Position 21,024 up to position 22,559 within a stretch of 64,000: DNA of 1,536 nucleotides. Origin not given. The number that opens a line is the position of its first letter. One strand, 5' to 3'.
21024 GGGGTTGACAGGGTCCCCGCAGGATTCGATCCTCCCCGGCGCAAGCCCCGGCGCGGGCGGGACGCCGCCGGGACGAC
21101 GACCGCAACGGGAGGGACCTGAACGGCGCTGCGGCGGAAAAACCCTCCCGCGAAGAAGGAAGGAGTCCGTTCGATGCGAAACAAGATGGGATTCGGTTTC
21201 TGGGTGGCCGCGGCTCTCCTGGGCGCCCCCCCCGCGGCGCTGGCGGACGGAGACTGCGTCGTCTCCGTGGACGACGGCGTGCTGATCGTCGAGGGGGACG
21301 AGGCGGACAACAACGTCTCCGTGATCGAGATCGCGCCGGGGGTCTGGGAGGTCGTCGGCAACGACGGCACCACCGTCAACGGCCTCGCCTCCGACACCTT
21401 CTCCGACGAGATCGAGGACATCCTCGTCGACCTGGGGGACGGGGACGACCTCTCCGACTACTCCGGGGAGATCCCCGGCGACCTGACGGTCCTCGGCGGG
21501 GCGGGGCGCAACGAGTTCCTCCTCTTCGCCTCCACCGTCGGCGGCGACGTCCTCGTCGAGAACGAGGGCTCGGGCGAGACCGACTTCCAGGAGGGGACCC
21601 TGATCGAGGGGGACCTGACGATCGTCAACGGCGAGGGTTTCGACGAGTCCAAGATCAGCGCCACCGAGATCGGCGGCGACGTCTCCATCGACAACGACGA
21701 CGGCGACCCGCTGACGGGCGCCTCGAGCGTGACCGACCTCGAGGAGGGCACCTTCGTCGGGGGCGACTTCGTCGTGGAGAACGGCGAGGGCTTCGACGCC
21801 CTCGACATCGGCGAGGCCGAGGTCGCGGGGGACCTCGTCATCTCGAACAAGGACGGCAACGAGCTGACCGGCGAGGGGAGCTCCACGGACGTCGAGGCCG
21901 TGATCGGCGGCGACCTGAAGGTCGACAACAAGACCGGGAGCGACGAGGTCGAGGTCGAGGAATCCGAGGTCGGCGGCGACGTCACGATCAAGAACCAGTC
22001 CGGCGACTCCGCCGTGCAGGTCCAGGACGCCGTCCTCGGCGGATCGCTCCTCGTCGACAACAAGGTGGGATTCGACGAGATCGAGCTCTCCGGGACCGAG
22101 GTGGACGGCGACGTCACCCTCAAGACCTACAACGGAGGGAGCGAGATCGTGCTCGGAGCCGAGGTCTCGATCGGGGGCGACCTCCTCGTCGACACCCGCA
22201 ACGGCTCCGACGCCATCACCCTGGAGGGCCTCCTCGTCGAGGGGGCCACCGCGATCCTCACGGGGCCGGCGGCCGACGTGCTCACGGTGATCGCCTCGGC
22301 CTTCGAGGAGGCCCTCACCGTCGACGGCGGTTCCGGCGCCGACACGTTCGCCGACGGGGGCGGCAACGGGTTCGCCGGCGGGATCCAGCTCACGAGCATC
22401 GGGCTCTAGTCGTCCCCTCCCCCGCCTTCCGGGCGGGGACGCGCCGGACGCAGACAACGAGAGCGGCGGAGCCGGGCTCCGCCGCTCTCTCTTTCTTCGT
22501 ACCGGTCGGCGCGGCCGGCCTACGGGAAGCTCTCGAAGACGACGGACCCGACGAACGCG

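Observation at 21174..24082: Convergent pair of paralogous, extremely acidic secreted repeat proteins with an alternating 22/28-aa periodicity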

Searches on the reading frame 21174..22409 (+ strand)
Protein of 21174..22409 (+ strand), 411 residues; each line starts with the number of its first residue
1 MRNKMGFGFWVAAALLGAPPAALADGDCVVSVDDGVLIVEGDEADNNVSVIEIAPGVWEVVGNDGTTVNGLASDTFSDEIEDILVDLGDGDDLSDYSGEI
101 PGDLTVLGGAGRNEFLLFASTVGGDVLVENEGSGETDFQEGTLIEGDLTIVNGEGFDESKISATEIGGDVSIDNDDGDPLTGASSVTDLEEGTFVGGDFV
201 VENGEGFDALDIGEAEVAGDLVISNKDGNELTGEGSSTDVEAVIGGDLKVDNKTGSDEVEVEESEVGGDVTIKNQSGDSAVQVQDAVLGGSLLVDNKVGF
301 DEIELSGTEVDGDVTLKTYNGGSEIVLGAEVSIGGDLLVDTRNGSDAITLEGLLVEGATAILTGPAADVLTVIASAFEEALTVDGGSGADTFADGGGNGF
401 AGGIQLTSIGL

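Call 3: search_protein_families(library=pfam, proteins=[window:21174-22409:+], max_evalue=10)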
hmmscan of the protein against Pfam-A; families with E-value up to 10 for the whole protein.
window:21174-22409:+ (411 aa): 0 families

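Call 4: search_protein_families(library=ncbifam, proteins=[window:21174-22409:+], max_evalue=10)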
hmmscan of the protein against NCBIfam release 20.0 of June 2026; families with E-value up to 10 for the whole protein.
window:21174-22409:+ (411 aa): 0 families

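Call 8: find_homologous_proteins(query=window:21174-22409:+, max_evalue=0.001)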
Query window:21174-22409:+ (411 aa): 13 proteins with E <= 0.001 among 8000 candidates.
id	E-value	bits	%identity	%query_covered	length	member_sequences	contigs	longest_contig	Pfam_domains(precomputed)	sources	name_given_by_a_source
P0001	3.4e-245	832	100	100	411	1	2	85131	-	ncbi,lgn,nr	ncbi:MAG: hypothetical protein L0323_20820 [Planctomycetes bacterium]|nr:hypothetical protein [Planc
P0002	2.3e-107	378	52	84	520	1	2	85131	-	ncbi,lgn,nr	ncbi:MAG: hypothetical protein L0323_20825 [Planctomycetes bacterium]|nr:hypothetical protein [Planc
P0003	1.0e-106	376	51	93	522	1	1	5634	-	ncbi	-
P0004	7.9e-98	346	51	96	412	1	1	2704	-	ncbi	-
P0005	8.5e-61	224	41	94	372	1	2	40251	-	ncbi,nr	ncbi:MAG: hypothetical protein L0323_17465 [Planctomycetes bacterium]|nr:hypothetical protein [Planc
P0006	1.1e-16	79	32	64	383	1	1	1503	-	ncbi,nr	ncbi:MAG: hypothetical protein GY838_17440 [bacterium]|nr:hypothetical protein [bacterium]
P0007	1.2e-14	72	32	64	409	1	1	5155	-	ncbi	-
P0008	1.0e-12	66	26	38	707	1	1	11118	-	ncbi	-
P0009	2.7e-12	65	27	40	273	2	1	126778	-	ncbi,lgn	-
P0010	8.1e-11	60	25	71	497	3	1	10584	-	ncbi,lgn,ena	-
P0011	2.2e-10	58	31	90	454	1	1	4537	-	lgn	-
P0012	1.1e-9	56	28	95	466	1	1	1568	-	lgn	-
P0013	7.7e-8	50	25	92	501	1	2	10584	-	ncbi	-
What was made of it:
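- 21174..22409 (+): Gene A: 411-aa hyper-acidic secreted beta-helix protein (NCBI L0323_20820). Exact match to P0001 (call 8).
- Checked: Both match NCBI's calls L0323_20820 and L0323_20825 (call 8).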

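Call 17: find_encoding_contigs(protein=window:21174-22409:+, flank=10000, max_places=4)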
Protein window:21174-22409:+ (411 aa): 2 contigs read that carry it; 2 places shown.
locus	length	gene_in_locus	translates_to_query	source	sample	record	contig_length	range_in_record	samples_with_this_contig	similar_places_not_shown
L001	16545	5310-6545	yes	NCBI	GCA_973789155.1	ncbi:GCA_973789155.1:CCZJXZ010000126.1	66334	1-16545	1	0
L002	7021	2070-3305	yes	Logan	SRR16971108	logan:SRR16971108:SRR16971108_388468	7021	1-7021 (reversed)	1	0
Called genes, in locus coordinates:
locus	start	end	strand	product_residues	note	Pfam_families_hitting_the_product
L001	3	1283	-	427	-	?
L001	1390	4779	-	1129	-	PF21783:YNCE (faint), PF22494:choice_anch_I (faint), PF24681:Kelch_KLHDC2_KLHL20_DRC7 (faint), PF07646:Kelch_2 (faint), PF24996:NANM (faint), PF24981:Beta-prop_ATRN-LZTR1 (faint), PF01344:Kelch_1 (weak)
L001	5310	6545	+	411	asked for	-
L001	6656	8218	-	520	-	-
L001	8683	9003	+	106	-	-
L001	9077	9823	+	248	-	-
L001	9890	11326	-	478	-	PF01180:DHO_dh, PF01207:Dus, PF00037:Fer4 (faint), PF12797:Fer4_2 (faint), PF12838:Fer4_7 (weak), PF13187:Fer4_9 (faint), PF13237:Fer4_10 (faint), PF14697:Fer4_21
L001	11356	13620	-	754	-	PF05569:Peptidase_M56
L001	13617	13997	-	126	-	PF03965:Penicillinase_R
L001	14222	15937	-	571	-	PF01839:FG-GAP (weak), PF13517:FG-GAP_3 (weak), PF01839:FG-GAP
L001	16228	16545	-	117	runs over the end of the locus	-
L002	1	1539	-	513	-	?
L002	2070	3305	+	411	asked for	-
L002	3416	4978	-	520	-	-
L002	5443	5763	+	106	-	-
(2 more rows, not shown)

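Call 21: predict_structure(alignment_id=A2)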
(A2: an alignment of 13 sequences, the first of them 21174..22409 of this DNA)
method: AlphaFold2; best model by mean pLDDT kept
length: 411 residues; sequences in the alignment: 13
mean_pLDDT: 91.1   pTM: 0.88
mean pLDDT of the five models: 91.1, 90.5, 90.1, 89.9, 89.7
residues with pLDDT >= 90: 335; 70-90: 47; 50-70: 9; < 50: 20
segments of 3 or more residues with pLDDT < 50: 1-20
pLDDT, mean of each block of 10 residues (from residue 1): 32 40 79 97 95 95 95 94 95 96 96 94 98 93 98 92 97 84 82 97 90 96 90 88 98 94 98 95 98 95 97 96 93 98 93 98 94 97 94 95 91 59
secondary structure, 60 per line:
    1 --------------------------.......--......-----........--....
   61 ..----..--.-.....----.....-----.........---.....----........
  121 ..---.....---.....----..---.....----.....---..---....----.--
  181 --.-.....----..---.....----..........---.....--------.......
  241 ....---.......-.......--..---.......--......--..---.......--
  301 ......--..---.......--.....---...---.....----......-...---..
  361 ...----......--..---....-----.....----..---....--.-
elements in order: E27-33 E36-41 E47-54 E57-62 E73-77 E82-86 E92-100 E104-108 E113-122 E126-130 E134-138 E148-152 E157-161 E170-173 E185-189 E199-203 E208-217 E221-225 E234-244 E248-254 E256-262 E270-276 E279-284 E292-298 E301-306 E314-320 E323-327 E331-333 E337-341 E346-351 E353-355 E359-363 E368-373 E381-384 E390-394 E404-407
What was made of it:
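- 21174..22409 (+): AF2 pLDDT 91.1, pTM 0.88, all-beta (call 21).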

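Call 23: search_protein_representatives(alignment_id=A1)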
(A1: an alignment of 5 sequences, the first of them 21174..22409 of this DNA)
Query: 5 sequences, 423 profile positions. Proteins with E-value up to 0.001 (for the whole library): 3726; up to 1e-10: 1141; up to 1e-30: 32. The best 150 are listed.
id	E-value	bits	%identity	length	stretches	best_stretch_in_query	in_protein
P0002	1.1e-211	719.6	-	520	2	1-286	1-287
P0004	1.7e-189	646.6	-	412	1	8-423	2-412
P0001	3.5e-182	622.5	-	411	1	1-421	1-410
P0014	5.6e-116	404.3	-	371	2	198-422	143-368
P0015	8.7e-57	209.3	-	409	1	13-413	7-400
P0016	1.1e-55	205.7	-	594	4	24-283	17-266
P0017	4.0e-55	203.8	-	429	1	28-422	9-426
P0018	8.9e-50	186.2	-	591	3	26-236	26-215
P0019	3.2e-46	174.5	-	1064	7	106-402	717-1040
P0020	1.4e-42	162.5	-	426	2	147-410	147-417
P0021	3.1e-42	161.4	-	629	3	26-290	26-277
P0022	3.7e-42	161.1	-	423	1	26-422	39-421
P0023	4.8e-41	157.5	-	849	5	89-328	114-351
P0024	6.2e-38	147.2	-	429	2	119-421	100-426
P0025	2.2e-37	145.4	-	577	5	291-420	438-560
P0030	2.0e-36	142.2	-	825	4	26-327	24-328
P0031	6.3e-35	137.3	-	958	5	104-397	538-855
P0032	1.9e-34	135.8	-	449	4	17-130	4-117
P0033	1.0e-33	133.3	-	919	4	182-404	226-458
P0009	2.1e-22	96.1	-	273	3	276-392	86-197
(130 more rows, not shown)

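Call 26: fold_search(model_id=the predicted structure, library=pdb)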
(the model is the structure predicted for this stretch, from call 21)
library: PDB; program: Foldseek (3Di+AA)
matches with E <= 10: 106; with E <= 0.001: 0
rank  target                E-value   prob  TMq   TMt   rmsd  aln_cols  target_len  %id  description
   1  3h09_B                1.0e-02  0.21  0.16  0.10  16.3       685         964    9  The structure of Haemophilus influenzae IgA1 protease (released 2009-04-21)
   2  7usl_C                1.3e-02  0.21  0.14  0.10  21.3       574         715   12  Integrin alphaM/beta2 ectodomain in complex with adenylate cyclase toxin RTX751 and M1F5 Fab (released 2022-08-17)
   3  3h09_A                1.5e-02  0.28  0.19  0.13  15.1       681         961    9  The structure of Haemophilus influenzae IgA1 protease (released 2009-04-21)
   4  3p4g_A                1.9e-02  1.00  0.41  0.53   5.3       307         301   17  X-ray crystal structure of a hyperactive, Ca2+-dependent, beta-helical antifreeze protein from an Antarctic bacterium (released 2011-04-27)
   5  3p4g_B                2.9e-02  1.00  0.41  0.52   5.3       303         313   18  X-ray crystal structure of a hyperactive, Ca2+-dependent, beta-helical antifreeze protein from an Antarctic bacterium (released 2011-04-27)
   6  3p4g_C                3.9e-02  0.99  0.38  0.49   6.4       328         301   19  X-ray crystal structure of a hyperactive, Ca2+-dependent, beta-helical antifreeze protein from an Antarctic bacterium (released 2011-04-27)
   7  4kh3                  7.1e-02  0.10  0.14  0.12  18.0       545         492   13  Structure of a bacterial self-associating protein (released 2014-01-15)
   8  1wxr                  7.4e-02  0.11  0.16  0.08  20.6       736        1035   10  Crystal structure of Heme Binding protein, an autotransporter hemoglobine protease from pathogenic Escherichia coli (released 2005-03-01)
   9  3p4g_D                1.0e-01  0.95  0.36  0.44   6.5       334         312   18  X-ray crystal structure of a hyperactive, Ca2+-dependent, beta-helical antifreeze protein from an Antarctic bacterium (released 2011-04-27)
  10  3ak5_C                2.0e-01  0.11  0.19  0.10  19.1       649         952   11  Hemoglobin protease (Hbp) passenger missing domain-2 (released 2010-10-06)
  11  4ozz                  2.3e-01  0.16  0.21  0.21  14.8       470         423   11  Crystal Structure of the periplasmic alginate epimerase AlgG T265N T268M double mutant (released 2015-03-04)
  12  3ak5_D                5.6e-01  0.03  0.13  0.07  21.0       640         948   12  Hemoglobin protease (Hbp) passenger missing domain-2 (released 2010-10-06)
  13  3syj                  5.9e-01  0.10  0.22  0.12  19.3       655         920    9  Crystal structure of the Haemophilus influenzae Hap adhesin (released 2011-08-24)
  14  6p5t_A                6.2e-01  0.04  0.15  0.10  18.4       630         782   11  Surface-layer (S-layer) RsaA protein from Caulobacter crescentus bound to strontium and iodide (released 2020-01-15)
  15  7o7t                  7.1e-01  0.03  0.14  0.10  22.0       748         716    7  Structure of the PL6 family alginate lyase Patl3640 from Pseudoalteromonas atlantica T6c in complex with 4-deoxy-L-eryth (released 2021-07-28)
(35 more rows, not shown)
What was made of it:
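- On MpIBP region IV-type ice-binding beta-helix: A: prob 1.0, TM 0.41/0.53, rmsd 5.3 A, but E 0.02 (call 26).
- Closest known: Marinomonas primoryensis ice-binding adhesin. Same: It is the best solved structural match for A (prob 1.0, TM 0.41/0.53, 17-19% identity; call 26).
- The best solved structural match for A is 3p4g (call 26).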

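Call 27: search_protein_families(library=pfam, proteins=[P0015, P0016, P0017, P0018, P0019, P0021, P0023, P0030, P0031, P0033], max_evalue=0.01)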
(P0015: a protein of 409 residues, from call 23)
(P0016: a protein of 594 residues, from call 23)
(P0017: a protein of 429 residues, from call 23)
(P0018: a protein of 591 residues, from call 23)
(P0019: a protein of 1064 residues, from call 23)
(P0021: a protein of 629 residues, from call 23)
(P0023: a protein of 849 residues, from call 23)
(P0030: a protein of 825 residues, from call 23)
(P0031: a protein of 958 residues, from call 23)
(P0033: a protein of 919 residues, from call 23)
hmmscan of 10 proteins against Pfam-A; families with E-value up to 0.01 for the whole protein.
P0015 (409 aa): 0 families

P0016 (594 aa): 0 families

P0017 (429 aa): 0 families

P0018 (591 aa): 1 family
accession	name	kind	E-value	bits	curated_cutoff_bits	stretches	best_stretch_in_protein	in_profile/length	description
PF21601.3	GldM_2nd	-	0.0099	16.8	24.4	0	311-360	37-86/98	GldM second domain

P0019 (1064 aa): 0 families

P0021 (629 aa): 1 family
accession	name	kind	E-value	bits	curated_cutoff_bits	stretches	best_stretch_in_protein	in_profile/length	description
PF07595.18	Planc_extracel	-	0.0077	16.3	25.5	0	14-32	2-20/20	Planctomycete extracellular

P0023 (849 aa): 0 families

P0030 (825 aa): 0 families

P0031 (958 aa): 0 families

P0033 (919 aa): 0 families
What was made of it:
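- On Bactofilin (DUF583), pentapeptide, hexapeptide, Beta_helix/NosD (PbH1-type) repeats: No family passed its curated cutoff in ten relatives (call 27).
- Tried and rejected: Pfam on ten relatives gave only sub-threshold noise (call 27).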

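Call 29: find_encoding_contigs(protein=P0003, flank=10000, max_places=3)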
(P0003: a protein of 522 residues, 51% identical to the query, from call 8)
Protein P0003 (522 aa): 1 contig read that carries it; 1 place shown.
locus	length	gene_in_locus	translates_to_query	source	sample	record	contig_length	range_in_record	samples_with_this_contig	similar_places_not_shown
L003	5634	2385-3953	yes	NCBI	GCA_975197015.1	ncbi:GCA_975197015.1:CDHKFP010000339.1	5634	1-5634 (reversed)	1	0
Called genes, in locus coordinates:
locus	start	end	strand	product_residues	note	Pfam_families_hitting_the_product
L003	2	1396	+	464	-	?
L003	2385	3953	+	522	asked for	-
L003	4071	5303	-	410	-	-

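Call 30: find_encoding_contigs(protein=P0005, flank=10000, max_places=3)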
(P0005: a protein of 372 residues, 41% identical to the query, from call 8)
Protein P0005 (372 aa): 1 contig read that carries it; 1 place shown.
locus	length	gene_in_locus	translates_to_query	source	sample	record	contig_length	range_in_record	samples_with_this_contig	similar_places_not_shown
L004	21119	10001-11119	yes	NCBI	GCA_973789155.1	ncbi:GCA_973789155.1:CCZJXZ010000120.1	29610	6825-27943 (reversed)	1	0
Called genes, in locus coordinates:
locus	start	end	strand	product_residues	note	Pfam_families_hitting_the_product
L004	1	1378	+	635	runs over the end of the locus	PF25990:Beta-barrel_YknX (weak), PF25989:YknX_C (weak)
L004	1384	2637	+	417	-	PF12704:MacB_PCD, PF02687:FtsX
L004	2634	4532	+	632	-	-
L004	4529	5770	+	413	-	PF13439:Glyco_transf_4, PF13579:Glyco_trans_4_4, PF00534:Glycos_transf_1, PF13692:Glyco_trans_1_4, PF13524:Glyco_trans_1_2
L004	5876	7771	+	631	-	PF00664:ABC_membrane, PF00005:ABC_tran, PF02463:SMC_N (faint), PF13304:AAA_21 (faint)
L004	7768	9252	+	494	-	PF01636:APH, PF01633:Choline_kinase (weak), PF19974:TCAD9 (faint)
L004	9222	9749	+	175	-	-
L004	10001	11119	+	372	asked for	-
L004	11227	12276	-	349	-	PF01636:APH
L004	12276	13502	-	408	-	PF04101:Glyco_tran_28_C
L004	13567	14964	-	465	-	PF01139:RtcB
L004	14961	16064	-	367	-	-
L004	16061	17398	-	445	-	PF20706:GT4-conflict (weak), PF00534:Glycos_transf_1, PF13692:Glyco_trans_1_4, PF13524:Glyco_trans_1_2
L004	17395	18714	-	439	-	PF01658:Inos-1-P_synth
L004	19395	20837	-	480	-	-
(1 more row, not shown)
